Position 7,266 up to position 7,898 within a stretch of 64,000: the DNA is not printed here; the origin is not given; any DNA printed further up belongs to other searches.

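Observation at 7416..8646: Tightly coupled operon of three tandem paralogous small proteins plus a fourth small gene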

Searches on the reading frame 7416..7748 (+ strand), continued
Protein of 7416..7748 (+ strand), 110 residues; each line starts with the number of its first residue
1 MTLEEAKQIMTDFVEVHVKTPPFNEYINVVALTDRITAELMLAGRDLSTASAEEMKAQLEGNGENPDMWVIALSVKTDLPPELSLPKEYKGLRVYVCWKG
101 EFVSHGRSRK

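Call 41: list_cluster_members(proteins=[P0015, P0017, P0019, P0021, P0022, P0023, P0024, P0089, P0128, P0104])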
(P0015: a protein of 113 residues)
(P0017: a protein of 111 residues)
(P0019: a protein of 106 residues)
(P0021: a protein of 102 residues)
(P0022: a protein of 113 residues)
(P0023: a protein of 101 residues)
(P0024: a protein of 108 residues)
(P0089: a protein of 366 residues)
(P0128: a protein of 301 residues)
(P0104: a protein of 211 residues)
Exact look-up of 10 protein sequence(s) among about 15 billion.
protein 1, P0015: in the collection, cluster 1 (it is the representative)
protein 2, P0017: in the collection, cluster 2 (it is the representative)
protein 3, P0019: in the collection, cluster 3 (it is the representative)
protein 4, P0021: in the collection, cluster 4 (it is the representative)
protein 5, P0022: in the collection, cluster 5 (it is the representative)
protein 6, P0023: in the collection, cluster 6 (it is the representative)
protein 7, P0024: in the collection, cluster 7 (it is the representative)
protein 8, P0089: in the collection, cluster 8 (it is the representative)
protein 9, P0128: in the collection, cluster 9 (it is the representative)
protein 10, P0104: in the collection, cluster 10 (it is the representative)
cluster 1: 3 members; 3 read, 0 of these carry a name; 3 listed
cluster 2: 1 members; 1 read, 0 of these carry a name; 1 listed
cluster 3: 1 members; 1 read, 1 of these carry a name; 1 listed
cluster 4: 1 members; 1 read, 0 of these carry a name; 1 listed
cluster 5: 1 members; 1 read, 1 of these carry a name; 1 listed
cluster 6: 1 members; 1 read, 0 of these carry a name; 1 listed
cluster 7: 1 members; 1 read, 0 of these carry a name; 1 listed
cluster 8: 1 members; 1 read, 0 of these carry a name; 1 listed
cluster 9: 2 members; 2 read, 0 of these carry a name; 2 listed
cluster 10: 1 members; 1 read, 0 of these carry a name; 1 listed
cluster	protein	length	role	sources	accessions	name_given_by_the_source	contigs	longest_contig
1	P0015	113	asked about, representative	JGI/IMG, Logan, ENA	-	-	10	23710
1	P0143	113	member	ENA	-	-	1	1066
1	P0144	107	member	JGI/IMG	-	-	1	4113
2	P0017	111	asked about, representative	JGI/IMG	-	-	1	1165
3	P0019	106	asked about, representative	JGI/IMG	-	hypothetical protein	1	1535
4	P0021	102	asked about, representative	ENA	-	-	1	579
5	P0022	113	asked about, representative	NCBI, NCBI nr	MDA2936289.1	hypothetical protein MYX06_03670 [Patescibacteria group bacterium AH-259-L05] | hypothetical protein [Patescibacteria group bacterium AH-259-L05]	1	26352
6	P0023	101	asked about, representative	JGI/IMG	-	-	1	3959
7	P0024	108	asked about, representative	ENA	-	-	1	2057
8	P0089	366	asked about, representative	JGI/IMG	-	-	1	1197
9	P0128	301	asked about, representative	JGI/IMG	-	-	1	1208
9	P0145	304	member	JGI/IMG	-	-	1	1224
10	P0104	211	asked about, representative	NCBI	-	-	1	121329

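Call 42: find_encoding_contigs(protein=P0009, flank=5000, max_places=2)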
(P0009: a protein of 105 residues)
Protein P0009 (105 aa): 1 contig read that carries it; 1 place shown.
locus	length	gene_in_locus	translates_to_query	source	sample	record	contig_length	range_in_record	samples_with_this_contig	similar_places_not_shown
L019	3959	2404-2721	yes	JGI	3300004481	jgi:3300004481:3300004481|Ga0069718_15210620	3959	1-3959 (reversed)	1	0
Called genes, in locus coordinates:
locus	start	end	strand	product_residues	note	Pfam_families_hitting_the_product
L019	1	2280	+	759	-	?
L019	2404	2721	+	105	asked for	-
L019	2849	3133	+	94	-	-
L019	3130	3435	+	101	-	-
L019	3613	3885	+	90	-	PF03477:ATP-cone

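Call 43: find_encoding_contigs(protein=P0022, flank=8000, max_places=2)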
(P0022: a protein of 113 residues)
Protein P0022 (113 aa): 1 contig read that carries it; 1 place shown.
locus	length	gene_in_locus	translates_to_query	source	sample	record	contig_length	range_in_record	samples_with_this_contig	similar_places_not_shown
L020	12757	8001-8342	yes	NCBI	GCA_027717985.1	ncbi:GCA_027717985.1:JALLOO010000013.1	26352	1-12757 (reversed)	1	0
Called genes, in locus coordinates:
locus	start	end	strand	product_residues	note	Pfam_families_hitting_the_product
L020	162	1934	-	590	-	PF07973:tRNA_SAD, PF00587:tRNA-synt_2b, PF03129:HGTP_anticodon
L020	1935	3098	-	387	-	-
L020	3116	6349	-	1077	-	PF02811:PHP, PF07733:DNA_pol3_alpha, PF17657:DNA_pol3_finger, PF14579:HHH_6, PF01336:tRNA_anti-codon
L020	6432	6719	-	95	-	-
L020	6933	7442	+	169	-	PF03167:UDG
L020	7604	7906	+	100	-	-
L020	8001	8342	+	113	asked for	-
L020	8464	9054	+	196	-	PF01300:Sua5_yciO_yrdC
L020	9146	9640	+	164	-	-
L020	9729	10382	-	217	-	PF00300:His_Phos_1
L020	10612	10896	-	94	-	-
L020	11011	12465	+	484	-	PF00478:IMPDH, PF00571:CBS, PF03060:NMO (weak), PF00977:His_biosynth (faint), PF01070:FMN_dh (weak), PF01645:Glu_synthase (weak)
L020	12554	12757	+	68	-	?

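Call 44: find_encoding_contigs(protein=P0104, flank=8000, max_places=2)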
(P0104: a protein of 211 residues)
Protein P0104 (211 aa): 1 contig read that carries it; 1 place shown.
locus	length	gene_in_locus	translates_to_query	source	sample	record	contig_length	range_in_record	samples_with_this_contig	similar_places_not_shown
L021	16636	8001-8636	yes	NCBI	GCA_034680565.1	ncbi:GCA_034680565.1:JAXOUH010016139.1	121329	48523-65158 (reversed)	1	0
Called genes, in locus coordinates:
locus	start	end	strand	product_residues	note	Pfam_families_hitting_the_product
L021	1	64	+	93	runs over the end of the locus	PF02823:ATP-synt_DE_N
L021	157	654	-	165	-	-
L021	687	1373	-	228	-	PF02397:Bac_transf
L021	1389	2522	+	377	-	PF13439:Glyco_transf_4, PF00534:Glycos_transf_1, PF13692:Glyco_trans_1_4, PF20706:GT4-conflict (weak)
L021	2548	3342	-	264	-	PF03372:Exo_endo_phos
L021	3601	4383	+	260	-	PF00318:Ribosomal_S2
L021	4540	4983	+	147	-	PF00889:EF_TS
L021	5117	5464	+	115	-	-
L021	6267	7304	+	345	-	PF03747:ADP_ribosyl_GH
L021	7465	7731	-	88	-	-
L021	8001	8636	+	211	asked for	-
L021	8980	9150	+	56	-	PF00471:Ribosomal_L33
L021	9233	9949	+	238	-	PF07963:N_methyl (weak)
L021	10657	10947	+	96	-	-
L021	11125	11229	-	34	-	-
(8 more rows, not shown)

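Call 53: find_related_loci(query=A4, collection=genome_contigs, flank=6000)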
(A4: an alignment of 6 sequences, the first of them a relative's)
Query A4 (113 aa) in genome_contigs; peptide patterns used: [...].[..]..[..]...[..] (x = any residue, [..] = any of these).
44 stretches matched a pattern, but none encodes a relative of the query by tblastn (E <= 1e-3).

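Call 54: find_related_loci(query=A4, collection=metagenome_contigs, flank=6000)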
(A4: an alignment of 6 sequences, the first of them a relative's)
Query A4 (113 aa) in metagenome_contigs; peptide patterns used: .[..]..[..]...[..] (x = any residue, [..] = any of these).
196 stretches matched a pattern; 1 encode a relative of the query (tblastn E <= 1e-3); 1 distinct loci.
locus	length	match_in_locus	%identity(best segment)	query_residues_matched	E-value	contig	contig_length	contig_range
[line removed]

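Call 58: search_protein_families(library=pfam, proteins=[P0048, P0089, P0104, P0123, P0127, P0128, P0054, P0055, P0126, P0020], max_evalue=0.1)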
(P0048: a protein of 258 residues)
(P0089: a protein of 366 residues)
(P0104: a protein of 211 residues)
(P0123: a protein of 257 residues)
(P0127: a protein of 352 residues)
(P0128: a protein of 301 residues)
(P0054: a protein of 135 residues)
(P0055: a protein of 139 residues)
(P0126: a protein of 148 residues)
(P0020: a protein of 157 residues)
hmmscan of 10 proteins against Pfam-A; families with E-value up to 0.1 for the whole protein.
P0048 (258 aa): 0 families

P0089 (366 aa): 0 families

P0104 (211 aa): 1 family
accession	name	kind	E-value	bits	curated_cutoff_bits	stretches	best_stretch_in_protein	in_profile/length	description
PF22106.1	NGO1945_C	-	0.079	13.8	27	0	29-76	41-87/93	NGO1945 C-terminal domain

P0123 (257 aa): 3 families
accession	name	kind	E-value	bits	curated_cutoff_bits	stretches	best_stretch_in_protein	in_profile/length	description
PF10604.15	Polyketide_cyc2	-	1.7e-08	35.3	27.4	1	110-238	3-128/142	Polyketide cyclase / dehydrase and lipid transport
PF03364.25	Polyketide_cyc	-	0.00064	20.4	23.4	1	117-220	1-99/126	Polyketide cyclase / dehydrase and lipid transport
PF08327.17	AHSA1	-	0.006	17.2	22.1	1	119-208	2-90/125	Activator of Hsp90 ATPase homolog 1-like protein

P0127 (352 aa): 2 families
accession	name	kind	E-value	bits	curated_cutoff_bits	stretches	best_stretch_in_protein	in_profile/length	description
PF06114.19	Peptidase_M78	-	0.0032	17.7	22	1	194-269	18-88/123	IrrE N-terminal-like domain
PF18818.7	MPTase-PolyVal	-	0.046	14.2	27.5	0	206-259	30-81/126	Zincin-like metallopeptidase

P0128 (301 aa): 0 families

P0054 (135 aa): 0 families

P0055 (139 aa): 0 families

P0126 (148 aa): 0 families

P0020 (157 aa): 0 families

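Call 61: list_cluster_members(proteins=[P0016, P0018, P0025, P0026, P0028, P0031, P0033, P0035, P0123, P0127])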
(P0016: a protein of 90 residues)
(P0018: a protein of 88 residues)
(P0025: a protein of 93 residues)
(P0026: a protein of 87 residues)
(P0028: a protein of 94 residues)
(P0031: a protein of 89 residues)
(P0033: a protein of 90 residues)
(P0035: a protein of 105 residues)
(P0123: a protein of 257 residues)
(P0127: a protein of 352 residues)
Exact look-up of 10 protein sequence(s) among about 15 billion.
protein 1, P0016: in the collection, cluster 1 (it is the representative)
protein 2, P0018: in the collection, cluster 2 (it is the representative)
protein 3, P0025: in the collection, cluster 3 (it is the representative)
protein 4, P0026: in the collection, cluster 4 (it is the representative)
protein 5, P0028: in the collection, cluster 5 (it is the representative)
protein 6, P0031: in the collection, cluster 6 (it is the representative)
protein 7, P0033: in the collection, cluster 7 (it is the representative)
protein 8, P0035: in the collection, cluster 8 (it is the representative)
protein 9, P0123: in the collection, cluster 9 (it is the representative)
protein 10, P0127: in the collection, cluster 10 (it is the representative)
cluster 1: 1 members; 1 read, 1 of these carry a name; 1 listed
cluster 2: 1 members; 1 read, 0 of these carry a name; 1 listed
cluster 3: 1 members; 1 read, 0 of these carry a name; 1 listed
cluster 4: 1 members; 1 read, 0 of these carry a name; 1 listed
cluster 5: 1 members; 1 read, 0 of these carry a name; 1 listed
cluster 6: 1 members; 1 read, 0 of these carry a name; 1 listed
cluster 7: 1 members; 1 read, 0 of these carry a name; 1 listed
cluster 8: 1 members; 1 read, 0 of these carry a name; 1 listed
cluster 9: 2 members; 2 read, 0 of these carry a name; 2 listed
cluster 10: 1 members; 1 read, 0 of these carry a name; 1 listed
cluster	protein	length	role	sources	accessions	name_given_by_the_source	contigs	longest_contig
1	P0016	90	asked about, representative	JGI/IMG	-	hypothetical protein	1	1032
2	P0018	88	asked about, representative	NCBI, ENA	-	-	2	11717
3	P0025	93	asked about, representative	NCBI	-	-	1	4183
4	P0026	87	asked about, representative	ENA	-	-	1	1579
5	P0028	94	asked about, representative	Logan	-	-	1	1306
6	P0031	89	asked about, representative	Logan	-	-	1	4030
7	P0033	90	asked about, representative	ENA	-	-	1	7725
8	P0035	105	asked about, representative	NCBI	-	-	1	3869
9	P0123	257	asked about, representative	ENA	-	-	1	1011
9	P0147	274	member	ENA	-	-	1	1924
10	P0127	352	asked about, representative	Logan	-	-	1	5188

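Call 62: find_encoding_contigs(protein=P0015, flank=7000, max_places=3)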
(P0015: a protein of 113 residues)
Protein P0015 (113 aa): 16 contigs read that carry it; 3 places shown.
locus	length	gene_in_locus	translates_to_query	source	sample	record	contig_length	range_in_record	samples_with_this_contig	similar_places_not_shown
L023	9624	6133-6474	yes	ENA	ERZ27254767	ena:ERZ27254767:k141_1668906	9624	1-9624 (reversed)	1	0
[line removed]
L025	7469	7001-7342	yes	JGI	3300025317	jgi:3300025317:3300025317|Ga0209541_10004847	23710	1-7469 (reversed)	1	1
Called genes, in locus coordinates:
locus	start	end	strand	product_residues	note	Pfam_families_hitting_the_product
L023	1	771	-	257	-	?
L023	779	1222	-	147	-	-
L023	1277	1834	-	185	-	PF04542:Sigma70_r2, PF08281:Sigma70_r4_2, PF04545:Sigma70_r4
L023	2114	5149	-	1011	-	-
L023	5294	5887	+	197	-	-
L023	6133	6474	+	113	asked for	-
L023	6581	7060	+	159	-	-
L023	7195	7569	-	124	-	PF02777:Sod_Fe_C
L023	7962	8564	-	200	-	-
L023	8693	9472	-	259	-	PF13384:HTH_23 (weak), PF13551:HTH_29 (weak), PF00665:rve, PF13683:rve_3 (faint)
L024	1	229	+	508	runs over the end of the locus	PF12072:RNase_Y_N, PF00013:KH_1 (weak), PF01966:HD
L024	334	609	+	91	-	PF00216:Bac_DNA_binding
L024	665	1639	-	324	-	-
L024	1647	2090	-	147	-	-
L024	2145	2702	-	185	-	PF04542:Sigma70_r2, PF08281:Sigma70_r4_2, PF04545:Sigma70_r4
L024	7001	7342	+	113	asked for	-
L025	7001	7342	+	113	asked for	-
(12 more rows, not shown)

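Call 63: find_encoding_contigs(protein=P0018, flank=7000, max_places=2)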
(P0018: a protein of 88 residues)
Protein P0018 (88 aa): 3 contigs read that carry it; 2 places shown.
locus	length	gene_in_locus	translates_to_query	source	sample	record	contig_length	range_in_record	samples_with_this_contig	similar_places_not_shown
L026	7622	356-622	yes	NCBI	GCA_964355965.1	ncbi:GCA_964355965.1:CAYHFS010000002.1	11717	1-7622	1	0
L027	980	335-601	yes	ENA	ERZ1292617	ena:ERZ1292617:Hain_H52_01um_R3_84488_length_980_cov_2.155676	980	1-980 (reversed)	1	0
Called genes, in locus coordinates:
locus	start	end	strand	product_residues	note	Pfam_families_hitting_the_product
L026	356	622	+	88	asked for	-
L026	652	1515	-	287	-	PF01734:Patatin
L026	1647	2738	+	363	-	PF11141:DUF2914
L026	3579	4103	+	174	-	-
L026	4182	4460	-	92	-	-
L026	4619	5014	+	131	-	-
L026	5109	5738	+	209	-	PF13419:HAD_2 (faint)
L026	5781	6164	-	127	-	PF01219:DAGK_prokar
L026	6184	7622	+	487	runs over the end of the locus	PF00478:IMPDH, PF00571:CBS, PF03060:NMO (weak)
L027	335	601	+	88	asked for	-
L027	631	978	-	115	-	?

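Call 64: fold_search(model_id=the predicted structure, library=pdb)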
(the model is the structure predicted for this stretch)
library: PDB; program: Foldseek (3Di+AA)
matches with E <= 10: 61; with E <= 0.001: 0
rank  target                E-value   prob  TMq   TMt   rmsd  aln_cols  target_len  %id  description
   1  6s2u                  9.3e-01  0.08  0.27  0.12   7.4        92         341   12  Structure of the catalytic domain of T. thermophilus Rel in complex with AMP and ppGpp (released 2020-07-08)
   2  8j0k_A                1.6e+00  0.21  0.26  0.14  10.1        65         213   14  Crystal structure of human TFAP2A in complex with DNA (released 2023-07-05)
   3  2w01_D                3.5e+00  0.08  0.16  0.11   4.5        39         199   18  Crystal structure of the guanylyl cyclase Cya2 (released 2008-09-30)
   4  7wkk_J                3.5e+00  0.02  0.16  0.10  14.0        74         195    5  Cryo-EM structure of the IR subunit from X. laevis NPC (released 2022-03-30)
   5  8j0r_A                4.0e+00  0.12  0.26  0.14  10.0        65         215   14  Structure of human TFAP2A in complex with DNA (released 2023-07-05)
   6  4tw0_B                4.0e+00  0.06  0.21  0.08   6.4        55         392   14  Crystal Structure of SCARB2 in Acidic Condition (pH4.8) (released 2015-07-08)
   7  6f1s                  4.3e+00  0.03  0.20  0.17   8.8        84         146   13  C-terminal domain of CglI restriction endonuclease H subunit (released 2018-02-14)
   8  6g3b_A                4.3e+00  0.01  0.21  0.12  18.8       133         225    8  AvaII restriction endonuclease in complex with an RNA/DNA hybrid (released 2019-04-10)
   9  7npl                  4.3e+00  0.01  0.14  0.08  13.2       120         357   16  ALPHA-1 ANTITRYPSIN (C232S) COMPLEXED WITH cmpd 11 (released 2021-04-07)
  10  5yag_B                4.6e+00  0.01  0.16  0.10  11.5        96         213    9  Crystal structure of mosquito arylalkylamine N-Acetyltransferase like 5b/spermine N-Acetyltransferase (released 2018-02-28)
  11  8wyt                  4.6e+00  0.01  0.16  0.03  27.4       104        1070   12  Partially closed Falcilysin bound to MK-4815, from MK-4815-treated dataset (released 2024-08-07)
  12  3ngq                  4.6e+00  0.01  0.14  0.07  12.2        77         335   13  Crystal structure of the human CNOT6L nuclease domain (released 2010-07-28)
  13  2w01_A                4.9e+00  0.07  0.16  0.11   4.6        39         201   18  Crystal structure of the guanylyl cyclase Cya2 (released 2008-09-30)
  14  3qxy_B                4.9e+00  0.05  0.21  0.08   5.0        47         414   13  Human SETD6 in complex with RelA Lys310 (released 2011-05-25)
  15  5l0p                  4.9e+00  0.03  0.20  0.09  12.6        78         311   15  Symmetry-based assembly of a two-dimensional protein lattice (released 2017-03-29)
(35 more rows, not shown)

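Call 67: find_related_loci(query=A5, collection=genome_contigs, flank=6000)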
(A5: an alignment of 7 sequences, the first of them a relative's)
Query A5 (88 aa) in genome_contigs; peptide patterns used: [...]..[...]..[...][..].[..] (x = any residue, [..] = any of these).
183 stretches matched a pattern; 3 encode a relative of the query (tblastn E <= 1e-3); 3 distinct loci.
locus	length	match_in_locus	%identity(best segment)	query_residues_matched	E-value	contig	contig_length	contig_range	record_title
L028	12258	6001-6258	48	1-86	2e-27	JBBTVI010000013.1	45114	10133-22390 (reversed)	MAG: Patescibacteria group bacterium isolate H51-bin228_1 H51_bin228_1_000000000013, whole genome shotgun sequence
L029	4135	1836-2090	51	4-88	5e-26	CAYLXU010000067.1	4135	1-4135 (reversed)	MAG TPA_asm: uncultured Candidatus Saccharibacteria bacterium isolate SRP093185_co1_87 genome assembly, contig: NODE_161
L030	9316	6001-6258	47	1-86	5e-24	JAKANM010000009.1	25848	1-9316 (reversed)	MAG: bacterium isolate WY5.bin71 NODE_2838_length_25848_cov_1.852650, whole genome shotgun sequence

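Call 70: find_encoding_contigs(protein=P0064, flank=6000, max_places=3)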
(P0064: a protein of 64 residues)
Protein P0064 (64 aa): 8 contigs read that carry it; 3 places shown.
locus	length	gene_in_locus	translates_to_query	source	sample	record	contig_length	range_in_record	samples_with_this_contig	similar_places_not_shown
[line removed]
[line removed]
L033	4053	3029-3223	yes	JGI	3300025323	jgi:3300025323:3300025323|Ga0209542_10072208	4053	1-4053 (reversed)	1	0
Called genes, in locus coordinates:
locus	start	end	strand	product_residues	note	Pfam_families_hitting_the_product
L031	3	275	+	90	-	?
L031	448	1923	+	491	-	PF00133:tRNA-synt_1 (weak), PF01406:tRNA-synt_1e (faint), PF09334:tRNA-synt_1g, PF00133:tRNA-synt_1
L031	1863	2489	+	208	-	-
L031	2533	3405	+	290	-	PF01026:TatD_DNase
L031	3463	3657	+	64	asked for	-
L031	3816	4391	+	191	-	-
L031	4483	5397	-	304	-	PF02826:2-Hacid_dh_C (weak), PF03446:NAD_binding_2, PF03807:F420_oxidored (faint), PF14833:NAD_binding_11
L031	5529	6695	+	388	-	PF08240:ADH_N, PF00107:ADH_zinc_N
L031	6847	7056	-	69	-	-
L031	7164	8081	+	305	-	PF01261:AP_endonuc_2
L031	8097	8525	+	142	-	-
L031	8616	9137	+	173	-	-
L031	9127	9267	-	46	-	?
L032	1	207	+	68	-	?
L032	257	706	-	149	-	-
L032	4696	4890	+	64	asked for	-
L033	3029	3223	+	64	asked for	-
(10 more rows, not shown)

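Call 71: find_encoding_contigs(protein=P0032, flank=6000, max_places=3)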
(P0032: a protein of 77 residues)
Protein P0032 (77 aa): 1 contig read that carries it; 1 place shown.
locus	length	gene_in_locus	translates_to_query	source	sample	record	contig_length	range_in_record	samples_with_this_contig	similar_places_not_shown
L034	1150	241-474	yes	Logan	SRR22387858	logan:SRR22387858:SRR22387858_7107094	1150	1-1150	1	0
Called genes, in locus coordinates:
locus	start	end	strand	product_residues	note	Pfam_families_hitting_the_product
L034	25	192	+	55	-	-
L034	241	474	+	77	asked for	-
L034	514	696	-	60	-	-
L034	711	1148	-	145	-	?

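Call 77: find_related_loci(query=A5, collection=viral_contigs, flank=5000)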
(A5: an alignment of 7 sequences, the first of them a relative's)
Query A5 (88 aa) in viral_contigs; peptide patterns used: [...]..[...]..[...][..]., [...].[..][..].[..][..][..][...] (x = any residue, [..] = any of these).
571 stretches matched a pattern, but none encodes a relative of the query by tblastn (E <= 1e-3).

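Call 78: find_related_loci(query=A4, collection=viral_contigs, flank=5000)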
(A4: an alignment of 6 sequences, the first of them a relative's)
Query A4 (113 aa) in viral_contigs; peptide patterns used: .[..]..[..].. (x = any residue, [..] = any of these).
127 stretches matched a pattern; 1 encode a relative of the query (tblastn E <= 1e-3); 1 distinct loci.
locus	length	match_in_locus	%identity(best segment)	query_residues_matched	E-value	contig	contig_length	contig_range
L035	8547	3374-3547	29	22-89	5e-6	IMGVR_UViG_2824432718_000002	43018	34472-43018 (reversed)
